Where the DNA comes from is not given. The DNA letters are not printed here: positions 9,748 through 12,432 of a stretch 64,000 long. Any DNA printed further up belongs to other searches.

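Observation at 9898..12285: In-frame fusion of glucose-6-phosphate dehydrogenase and 6-phosphogluconate dehydrogenase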

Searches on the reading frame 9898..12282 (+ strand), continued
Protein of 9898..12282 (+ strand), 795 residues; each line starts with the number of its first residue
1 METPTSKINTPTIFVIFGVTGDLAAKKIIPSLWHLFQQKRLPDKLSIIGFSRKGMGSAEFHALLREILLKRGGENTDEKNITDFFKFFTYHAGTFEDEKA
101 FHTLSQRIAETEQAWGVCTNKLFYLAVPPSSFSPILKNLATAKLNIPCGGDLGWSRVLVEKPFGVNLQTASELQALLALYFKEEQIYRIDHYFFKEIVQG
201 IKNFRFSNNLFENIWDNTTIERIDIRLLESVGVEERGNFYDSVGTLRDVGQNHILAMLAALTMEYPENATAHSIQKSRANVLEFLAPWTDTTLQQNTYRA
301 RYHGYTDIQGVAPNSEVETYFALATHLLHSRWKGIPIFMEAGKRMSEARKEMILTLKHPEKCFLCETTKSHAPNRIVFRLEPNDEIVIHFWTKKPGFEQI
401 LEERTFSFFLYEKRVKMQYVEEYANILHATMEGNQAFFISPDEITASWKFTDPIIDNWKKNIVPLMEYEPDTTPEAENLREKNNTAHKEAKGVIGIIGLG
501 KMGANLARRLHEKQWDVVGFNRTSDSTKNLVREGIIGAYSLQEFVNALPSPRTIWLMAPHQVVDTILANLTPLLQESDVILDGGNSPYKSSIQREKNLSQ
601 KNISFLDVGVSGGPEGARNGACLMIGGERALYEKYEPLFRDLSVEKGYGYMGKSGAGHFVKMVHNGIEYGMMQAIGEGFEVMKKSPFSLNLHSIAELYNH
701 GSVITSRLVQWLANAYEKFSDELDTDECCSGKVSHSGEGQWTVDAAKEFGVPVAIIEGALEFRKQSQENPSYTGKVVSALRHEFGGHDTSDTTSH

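Call 53: find_homologous_proteins(query=L011:10001-12349:+, max_evalue=1e-10)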
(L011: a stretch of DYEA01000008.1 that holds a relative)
Query L011:10001-12349:+ (783 aa): 7934 proteins with E <= 1e-10 among 8000 candidates; the best 120 are listed.
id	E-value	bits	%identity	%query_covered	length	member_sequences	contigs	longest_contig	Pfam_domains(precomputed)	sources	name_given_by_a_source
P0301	0.0e+0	1778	100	100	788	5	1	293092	PF02781.22,PF03446.22,PF02826.26,PF00393.25,PF00479.29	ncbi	-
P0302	0.0e+0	1535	85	99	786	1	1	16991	PF02781.22,PF03446.22,PF02826.26,PF00393.25,PF00479.29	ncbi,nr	ncbi:MAG: glucose-6-phosphate dehydrogenase [Coriobacteriia bacterium]|nr:glucose-6-phosphate dehydr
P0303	0.0e+0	1528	86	100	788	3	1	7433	PF02781.22,PF03446.22,PF02826.26,PF00393.25,PF00479.29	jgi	jgi:glucose-6-phosphate 1-dehydrogenase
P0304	0.0e+0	1508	85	100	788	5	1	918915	PF02781.22,PF03446.22,PF02826.26,PF00393.25,PF00479.29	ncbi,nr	ncbi:MAG: glucose-6-phosphate dehydrogenase [Coriobacteriia bacterium]|nr:glucose-6-phosphate dehydr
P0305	0.0e+0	1266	72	99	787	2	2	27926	PF02781.22,PF03446.22,PF00393.25,PF00479.29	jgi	-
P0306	0.0e+0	1266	71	99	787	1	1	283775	PF02781.22,PF03446.22,PF00393.25,PF00479.29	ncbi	-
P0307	0.0e+0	1262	72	99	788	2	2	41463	PF02781.22,PF03446.22,PF00393.25,PF00479.29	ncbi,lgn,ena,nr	ncbi:MAG: glucose-6-phosphate dehydrogenase [Actinomycetota bacterium]|nr:MAG: glucose-6-phosphate [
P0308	0.0e+0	1261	71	99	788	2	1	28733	PF02781.22,PF03446.22,PF00393.25,PF00479.29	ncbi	-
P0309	0.0e+0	1256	71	99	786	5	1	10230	PF02781.22,PF03446.22,PF00393.25,PF00479.29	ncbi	-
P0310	0.0e+0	1244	71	99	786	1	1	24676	PF02781.22,PF03446.22,PF00393.25,PF00479.29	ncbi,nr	ncbi:MAG: glucose-6-phosphate dehydrogenase [Actinomycetia bacterium]|nr:glucose-6-phosphate dehydro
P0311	0.0e+0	1244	70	99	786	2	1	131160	PF02781.22,PF03446.22,PF02826.26,PF00393.25,PF00479.29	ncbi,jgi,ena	jgi:glucose-6-phosphate 1-dehydrogenase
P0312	0.0e+0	1244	70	99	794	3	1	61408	PF02781.22,PF03446.22,PF00393.25,PF00479.29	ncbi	ncbi:MAG: glucose-6-phosphate dehydrogenase [Coriobacteriia bacterium]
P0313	0.0e+0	1241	71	100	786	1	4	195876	PF02781.22,PF03446.22,PF00393.25,PF00479.29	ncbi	ncbi:MAG: glucose-6-phosphate dehydrogenase [Coriobacteriia bacterium]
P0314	0.0e+0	1236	69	100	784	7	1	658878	PF02781.22,PF03446.22,PF00393.25,PF00479.29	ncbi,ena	-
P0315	0.0e+0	1217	70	99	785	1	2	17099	PF02781.22,PF03446.22,PF00393.25,PF00479.29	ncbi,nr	ncbi:MAG: glucose-6-phosphate dehydrogenase [Coriobacteriales bacterium]|nr:glucose-6-phosphate dehy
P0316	0.0e+0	1203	70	99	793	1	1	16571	PF02781.22,PF03446.22,PF00393.25,PF00479.29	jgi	-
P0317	0.0e+0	1201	69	99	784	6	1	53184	PF02781.22,PF03446.22,PF00393.25,PF00479.29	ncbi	-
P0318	0.0e+0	1177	67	99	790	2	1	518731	PF02781.22,PF03446.22,PF00393.25,PF00479.29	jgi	-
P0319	0.0e+0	1168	67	100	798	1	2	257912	PF02781.22,PF03446.22,PF02826.26,PF00393.25,PF00479.29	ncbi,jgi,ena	jgi:glucose-6-phosphate 1-dehydrogenase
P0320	0.0e+0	1151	67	100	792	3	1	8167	PF02781.22,PF03446.22,PF02826.26,PF00393.25,PF00479.29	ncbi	-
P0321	0.0e+0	1134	67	99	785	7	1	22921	PF02781.22,PF03446.22,PF00393.25,PF00479.29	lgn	-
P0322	0.0e+0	1128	66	99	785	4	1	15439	PF02781.22,PF03446.22,PF02826.26,PF00393.25,PF00479.29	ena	-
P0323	0.0e+0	1127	66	99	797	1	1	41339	PF02781.22,PF03446.22,PF00393.25,PF00479.29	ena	-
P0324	0.0e+0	1124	66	99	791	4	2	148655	PF02781.22,PF03446.22,PF00393.25,PF00479.29,PF03807.24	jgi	-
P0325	0.0e+0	1123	66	99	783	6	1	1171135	PF02781.22,PF03446.22,PF00393.25,PF00479.29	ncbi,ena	-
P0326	0.0e+0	1121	65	99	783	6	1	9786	PF02781.22,PF03446.22,PF00393.25,PF00479.29,PF02737.25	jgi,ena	-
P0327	0.0e+0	1120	65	99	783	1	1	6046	PF02781.22,PF03446.22,PF00393.25,PF00479.29,PF02737.25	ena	-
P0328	0.0e+0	1115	65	99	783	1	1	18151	PF02781.22,PF03446.22,PF00393.25,PF00479.29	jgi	-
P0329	0.0e+0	1113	66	99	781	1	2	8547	PF02781.22,PF03446.22,PF02826.26,PF00393.25,PF00479.29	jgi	jgi:glucose-6-phosphate 1-dehydrogenase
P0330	0.0e+0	1112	65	99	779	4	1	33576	PF02781.22,PF03446.22,PF00393.25,PF00479.29,PF03807.24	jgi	jgi:glucose-6-phosphate 1-dehydrogenase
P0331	0.0e+0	1098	65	99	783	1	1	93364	PF02781.22,PF03446.22,PF00393.25,PF00479.29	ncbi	-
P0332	0.0e+0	1094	64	99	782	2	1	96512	PF02781.22,PF03446.22,PF00393.25,PF00479.29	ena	-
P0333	0.0e+0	1092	64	99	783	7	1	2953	PF02781.22,PF03446.22,PF00393.25,PF00479.29,PF03807.24,PF02737.25,PF01488.27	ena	-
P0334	0.0e+0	1089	64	99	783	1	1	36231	PF02781.22,PF03446.22,PF00393.25,PF00479.29,PF03807.24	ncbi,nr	ncbi:MAG: glucose-6-phosphate dehydrogenase [Coriobacteriia bacterium]|nr:glucose-6-phosphate dehydr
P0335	0.0e+0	1085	64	99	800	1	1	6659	PF02781.22,PF03446.22,PF00393.25,PF00479.29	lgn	-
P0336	0.0e+0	1083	64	99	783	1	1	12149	PF02781.22,PF03446.22,PF00393.25,PF00479.29,PF02737.25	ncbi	-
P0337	0.0e+0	1081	64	99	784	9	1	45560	PF02781.22,PF03446.22,PF00393.25,PF00479.29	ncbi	-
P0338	0.0e+0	1079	64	99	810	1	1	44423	PF02781.22,PF03446.22,PF00393.25,PF00479.29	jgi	-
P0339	0.0e+0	1079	63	99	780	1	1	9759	PF02781.22,PF03446.22,PF00393.25,PF00479.29,PF03807.24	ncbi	-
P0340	0.0e+0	1078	63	99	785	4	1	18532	PF02781.22,PF03446.22,PF00393.25,PF00479.29,PF03807.24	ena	-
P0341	0.0e+0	1074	63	99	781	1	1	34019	PF02781.22,PF03446.22,PF00393.25,PF00479.29,PF03807.24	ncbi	-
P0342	0.0e+0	1071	63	99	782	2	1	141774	PF02781.22,PF03446.22,PF00393.25,PF00479.29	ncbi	-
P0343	0.0e+0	1069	62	99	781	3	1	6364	PF02781.22,PF03446.22,PF00393.25,PF00479.29,PF03807.24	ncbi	-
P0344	0.0e+0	1063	62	99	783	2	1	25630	PF02781.22,PF03446.22,PF00393.25,PF00479.29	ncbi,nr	ncbi:MAG: glucose-6-phosphate dehydrogenase [Coriobacteriia bacterium]|nr:glucose-6-phosphate dehydr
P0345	0.0e+0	1059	62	99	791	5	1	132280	PF02781.22,PF03446.22,PF00393.25,PF00479.29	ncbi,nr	ncbi:MAG: glucose-6-phosphate dehydrogenase [Anaerosomatales bacterium]|nr:glucose-6-phosphate dehyd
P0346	0.0e+0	1059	62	99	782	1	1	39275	PF02781.22,PF03446.22,PF00393.25,PF00479.29,PF03807.24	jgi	jgi:glucose-6-phosphate 1-dehydrogenase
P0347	0.0e+0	1058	63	99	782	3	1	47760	PF02781.22,PF03446.22,PF00393.25,PF00479.29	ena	-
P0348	0.0e+0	1057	62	99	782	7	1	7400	PF02781.22,PF03446.22,PF00393.25,PF00479.29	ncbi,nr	ncbi:MAG: glucose-6-phosphate dehydrogenase [Actinomycetota bacterium]|nr:glucose-6-phosphate dehydr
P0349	0.0e+0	1056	62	99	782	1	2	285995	PF02781.22,PF03446.22,PF00393.25,PF00479.29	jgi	-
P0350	0.0e+0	1056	63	99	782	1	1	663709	PF02781.22,PF03446.22,PF00393.25,PF00479.29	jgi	-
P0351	0.0e+0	1055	62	99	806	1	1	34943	PF02781.22,PF03446.22,PF02826.26,PF00393.25,PF00479.29,PF01488.27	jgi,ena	-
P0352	0.0e+0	1054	63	99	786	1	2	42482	PF02781.22,PF03446.22,PF00393.25,PF00479.29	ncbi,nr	ncbi:MAG: glucose-6-phosphate dehydrogenase [Coriobacteriia bacterium]|nr:glucose-6-phosphate dehydr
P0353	0.0e+0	1052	63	99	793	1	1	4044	PF02781.22,PF03446.22,PF00393.25,PF00479.29,PF03807.24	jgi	jgi:glucose-6-phosphate 1-dehydrogenase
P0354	0.0e+0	1051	62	99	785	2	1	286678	PF02781.22,PF03446.22,PF00393.25,PF00479.29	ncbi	-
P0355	0.0e+0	1051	62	99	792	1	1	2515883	PF02781.22,PF03446.22,PF00393.25,PF00479.29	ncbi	-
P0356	0.0e+0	1050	63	99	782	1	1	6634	PF02781.22,PF03446.22,PF00393.25,PF00479.29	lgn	-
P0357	0.0e+0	1050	63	99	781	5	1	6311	PF02781.22,PF03446.22,PF00393.25,PF00479.29,PF03807.24,PF01488.27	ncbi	-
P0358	0.0e+0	1049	61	99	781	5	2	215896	PF02781.22,PF03446.22,PF00393.25,PF00479.29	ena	-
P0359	0.0e+0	1049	61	100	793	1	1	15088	PF02781.22,PF03446.22,PF02826.26,PF00393.25,PF00479.29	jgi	jgi:glucose-6-phosphate 1-dehydrogenase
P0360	0.0e+0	1049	63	99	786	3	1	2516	PF02781.22,PF03446.22,PF00393.25,PF00479.29,PF03807.24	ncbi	-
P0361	0.0e+0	1048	62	99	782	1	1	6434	PF02781.22,PF03446.22,PF00393.25,PF00479.29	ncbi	-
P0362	0.0e+0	1048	63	100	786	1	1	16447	PF02781.22,PF03446.22,PF00393.25,PF00479.29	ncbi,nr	ncbi:MAG: glucose-6-phosphate dehydrogenase [Coriobacteriia bacterium]|nr:glucose-6-phosphate dehydr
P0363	0.0e+0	1048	61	99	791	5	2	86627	PF02781.22,PF03446.22,PF00393.25,PF00479.29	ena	-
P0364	0.0e+0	1047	61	99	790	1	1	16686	PF02781.22,PF03446.22,PF00393.25,PF00479.29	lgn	-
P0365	0.0e+0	1047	61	100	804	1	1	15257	PF02781.22,PF03446.22,PF00393.25,PF00479.29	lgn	-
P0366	0.0e+0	1046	62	99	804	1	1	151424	PF02781.22,PF03446.22,PF00393.25,PF00479.29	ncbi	-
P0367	0.0e+0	1046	61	99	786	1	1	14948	PF02781.22,PF03446.22,PF02826.26,PF00393.25,PF00479.29,PF01488.27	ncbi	-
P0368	0.0e+0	1045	61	100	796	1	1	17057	PF02781.22,PF03446.22,PF00393.25,PF00479.29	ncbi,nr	ncbi:MAG: hypothetical protein C0418_02195 [Coriobacteriaceae bacterium]|nr:hypothetical protein [Co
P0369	0.0e+0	1045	62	99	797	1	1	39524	PF02781.22,PF03446.22,PF00393.25,PF00479.29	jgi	-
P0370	0.0e+0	1045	61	99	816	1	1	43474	PF02781.22,PF03446.22,PF00393.25,PF00479.29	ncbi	-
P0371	0.0e+0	1045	63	98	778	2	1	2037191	PF02781.22,PF03446.22,PF00393.25,PF00479.29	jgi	-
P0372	0.0e+0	1044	62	99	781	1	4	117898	PF02781.22,PF03446.22,PF00393.25,PF00479.29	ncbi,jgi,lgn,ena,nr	ncbi:MAG: glucose-6-phosphate dehydrogenase [Clostridiales bacterium]|nr:glucose-6-phosphate dehydro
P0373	0.0e+0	1042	62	99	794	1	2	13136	PF02781.22,PF03446.22,PF00393.25,PF00479.29,PF03807.24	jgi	jgi:glucose-6-phosphate 1-dehydrogenase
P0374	0.0e+0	1042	61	99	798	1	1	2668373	PF02781.22,PF03446.22,PF00393.25,PF00479.29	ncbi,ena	-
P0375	0.0e+0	1041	61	99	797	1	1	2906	PF02781.22,PF03446.22,PF00393.25,PF00479.29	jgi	-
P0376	0.0e+0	1041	62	99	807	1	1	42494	PF02781.22,PF03446.22,PF00393.25,PF00479.29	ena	-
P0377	0.0e+0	1040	63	100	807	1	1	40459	PF02781.22,PF03446.22,PF00393.25,PF00479.29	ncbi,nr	ncbi:MAG: glucose-6-phosphate dehydrogenase [Coriobacteriia bacterium]|nr:glucose-6-phosphate dehydr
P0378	0.0e+0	1040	62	99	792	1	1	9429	PF02781.22,PF03446.22,PF00393.25,PF00479.29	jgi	jgi:glucose-6-phosphate 1-dehydrogenase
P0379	0.0e+0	1040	61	99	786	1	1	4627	PF02781.22,PF03446.22,PF00393.25,PF00479.29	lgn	-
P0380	0.0e+0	1040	62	100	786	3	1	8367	PF02781.22,PF03446.22,PF02826.26,PF00393.25,PF00479.29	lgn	-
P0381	0.0e+0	1040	62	99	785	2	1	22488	PF02781.22,PF03446.22,PF00393.25,PF00479.29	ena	-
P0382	0.0e+0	1039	61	99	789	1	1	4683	PF02781.22,PF03446.22,PF00393.25,PF00479.29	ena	-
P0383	0.0e+0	1038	63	100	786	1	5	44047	PF02781.22,PF03446.22,PF00393.25,PF00479.29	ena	-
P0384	0.0e+0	1038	61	99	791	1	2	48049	PF02781.22,PF03446.22,PF00393.25,PF00479.29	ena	-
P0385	0.0e+0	1038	60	99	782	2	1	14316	PF02781.22,PF03446.22,PF00393.25,PF00479.29,PF03807.24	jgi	jgi:glucose-6-phosphate 1-dehydrogenase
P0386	0.0e+0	1037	63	99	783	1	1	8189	PF02781.22,PF03446.22,PF00393.25,PF00479.29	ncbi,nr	ncbi:MAG TPA: glucose-6-phosphate dehydrogenase [Coriobacteriia bacterium]|nr:glucose-6-phosphate de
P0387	0.0e+0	1037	62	99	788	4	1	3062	PF02781.22,PF03446.22,PF00393.25,PF00479.29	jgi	jgi:glucose-6-phosphate 1-dehydrogenase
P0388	0.0e+0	1034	60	100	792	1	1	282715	PF02781.22,PF03446.22,PF00393.25,PF00479.29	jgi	jgi:glucose-6-phosphate 1-dehydrogenase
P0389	0.0e+0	1034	61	98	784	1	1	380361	PF02781.22,PF03446.22,PF00393.25,PF00479.29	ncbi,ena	-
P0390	0.0e+0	1034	63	99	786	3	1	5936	PF02781.22,PF03446.22,PF00393.25,PF00479.29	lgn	-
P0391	0.0e+0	1034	61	99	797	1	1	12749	PF02781.22,PF03446.22,PF00393.25,PF00479.29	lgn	-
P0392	0.0e+0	1033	62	100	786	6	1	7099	PF02781.22,PF03446.22,PF00393.25,PF00479.29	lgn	-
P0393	0.0e+0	1032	61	99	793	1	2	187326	PF02781.22,PF03446.22,PF00393.25,PF00479.29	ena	-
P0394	0.0e+0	1031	61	99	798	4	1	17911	PF02781.22,PF03446.22,PF00393.25,PF00479.29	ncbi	-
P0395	0.0e+0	1031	61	99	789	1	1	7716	PF02781.22,PF03446.22,PF00393.25,PF00479.29,PF03807.24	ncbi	-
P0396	0.0e+0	1030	62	99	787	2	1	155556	PF02781.22,PF03446.22,PF00393.25,PF00479.29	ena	-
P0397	0.0e+0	1030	60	99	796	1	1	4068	PF02781.22,PF03446.22,PF00393.25,PF00479.29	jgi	jgi:glucose-6-phosphate 1-dehydrogenase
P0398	0.0e+0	1030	61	99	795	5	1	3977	PF02781.22,PF03446.22,PF00393.25,PF00479.29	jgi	-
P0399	0.0e+0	1029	60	99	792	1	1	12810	PF02781.22,PF03446.22,PF00393.25,PF00479.29,PF03807.24,PF01488.27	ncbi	-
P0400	0.0e+0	1029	62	99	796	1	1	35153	PF02781.22,PF03446.22,PF00393.25,PF00479.29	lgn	-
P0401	0.0e+0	1029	60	99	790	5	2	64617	PF02781.22,PF03446.22,PF00393.25,PF00479.29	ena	-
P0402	0.0e+0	1029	59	100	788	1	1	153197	PF02781.22,PF03446.22,PF00393.25,PF00479.29,PF03807.24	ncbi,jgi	-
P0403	0.0e+0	1028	62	99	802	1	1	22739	PF02781.22,PF03446.22,PF02826.26,PF00393.25,PF00479.29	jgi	-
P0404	0.0e+0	1028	62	99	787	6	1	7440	PF02781.22,PF03446.22,PF00393.25,PF00479.29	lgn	-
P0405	0.0e+0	1028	59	99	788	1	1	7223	PF02781.22,PF03446.22,PF00393.25,PF00479.29,PF03807.24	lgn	-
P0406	0.0e+0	1027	61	100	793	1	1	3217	PF02781.22,PF03446.22,PF00393.25,PF00479.29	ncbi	-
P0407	0.0e+0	1027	62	99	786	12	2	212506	PF02781.22,PF03446.22,PF00393.25,PF00479.29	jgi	-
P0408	0.0e+0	1026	61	99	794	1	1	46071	PF02781.22,PF03446.22,PF00393.25,PF00479.29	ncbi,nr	ncbi:MAG: glucose-6-phosphate dehydrogenase [Coriobacteriia bacterium]|nr:glucose-6-phosphate dehydr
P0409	0.0e+0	1026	61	99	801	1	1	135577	PF02781.22,PF03446.22,PF00393.25,PF00479.29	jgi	jgi:glucose-6-phosphate 1-dehydrogenase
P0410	0.0e+0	1025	60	99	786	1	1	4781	PF02781.22,PF03446.22,PF00393.25,PF00479.29,PF01488.27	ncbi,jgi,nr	ncbi:MAG: glucose-6-phosphate dehydrogenase [Actinomycetota bacterium]|jgi:glucose-6-phosphate 1-deh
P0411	0.0e+0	1025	61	99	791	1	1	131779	PF02781.22,PF03446.22,PF00393.25,PF00479.29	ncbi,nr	ncbi:MAG: glucose-6-phosphate dehydrogenase [Coriobacteriia bacterium]|nr:glucose-6-phosphate dehydr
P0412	0.0e+0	1025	61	99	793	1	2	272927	PF02781.22,PF03446.22,PF00393.25,PF00479.29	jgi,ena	-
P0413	0.0e+0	1025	62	99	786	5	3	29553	PF02781.22,PF03446.22,PF00393.25,PF00479.29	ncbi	ncbi:MAG: glucose-6-phosphate dehydrogenase [Coriobacteriia bacterium]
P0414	0.0e+0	1023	59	100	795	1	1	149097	PF02781.22,PF03446.22,PF00393.25,PF00479.29,PF03807.24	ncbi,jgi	ncbi:MAG TPA: glucose-6-phosphate dehydrogenase [Coriobacteriia bacterium]|jgi:glucose-6-phosphate 1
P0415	0.0e+0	1023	61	99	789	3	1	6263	PF02781.22,PF03446.22,PF00393.25,PF00479.29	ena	-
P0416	0.0e+0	1023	61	99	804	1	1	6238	PF02781.22,PF03446.22,PF00393.25,PF00479.29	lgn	-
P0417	0.0e+0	1022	61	99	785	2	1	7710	PF02781.22,PF03446.22,PF00393.25,PF00479.29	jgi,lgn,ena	jgi:glucose-6-phosphate 1-dehydrogenase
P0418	0.0e+0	1021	61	99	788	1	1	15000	PF02781.22,PF03446.22,PF00393.25,PF00479.29,PF03807.24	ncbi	-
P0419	0.0e+0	1021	60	100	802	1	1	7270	PF02781.22,PF03446.22,PF00393.25,PF00479.29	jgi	jgi:glucose-6-phosphate 1-dehydrogenase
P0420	0.0e+0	1021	61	99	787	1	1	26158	PF02781.22,PF03446.22,PF00393.25,PF00479.29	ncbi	ncbi:MAG: glucose-6-phosphate dehydrogenase [Coriobacteriia bacterium]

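Call 55: find_encoding_contigs(protein=P0374, flank=10000, max_places=1)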
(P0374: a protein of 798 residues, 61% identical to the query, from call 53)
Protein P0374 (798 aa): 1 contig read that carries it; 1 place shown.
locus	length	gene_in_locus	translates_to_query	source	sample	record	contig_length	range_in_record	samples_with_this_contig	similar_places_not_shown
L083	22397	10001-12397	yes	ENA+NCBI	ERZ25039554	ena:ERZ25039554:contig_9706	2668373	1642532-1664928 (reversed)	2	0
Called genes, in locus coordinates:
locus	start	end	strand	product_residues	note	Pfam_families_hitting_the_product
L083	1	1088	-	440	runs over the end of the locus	PF01979:Amidohydro_1, PF07969:Amidohydro_3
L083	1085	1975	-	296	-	PF01048:PNP_UDP_1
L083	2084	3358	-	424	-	PF00070:Pyr_redox (faint), PF07992:Pyr_redox_2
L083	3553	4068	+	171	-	PF12728:HTH_17 (faint)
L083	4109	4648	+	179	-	PF00583:Acetyltransf_1, PF13527:Acetyltransf_9 (weak), PF13508:Acetyltransf_7, PF13673:Acetyltransf_10, PF08445:FR47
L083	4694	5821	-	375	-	PF04055:Radical_SAM, PF19288:CofH_C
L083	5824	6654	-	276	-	PF02621:VitK2_biosynth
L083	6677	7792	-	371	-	PF04055:Radical_SAM, PF19288:CofH_C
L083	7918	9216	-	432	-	PF10091:Glycoamylase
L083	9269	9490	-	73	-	PF10967:DUF2769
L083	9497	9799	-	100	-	PF10967:DUF2769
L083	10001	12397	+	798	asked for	PF00479:G6PD_N, PF02781:G6PD_C, PF03446:NAD_binding_2, PF00393:6PGD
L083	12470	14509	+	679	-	PF03190:Thioredox_DsbH, PF13899:Thioredoxin_7, PF13098:Thioredoxin_2 (weak)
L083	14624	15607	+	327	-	PF04069:OpuAC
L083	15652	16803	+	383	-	PF00528:BPD_transp_1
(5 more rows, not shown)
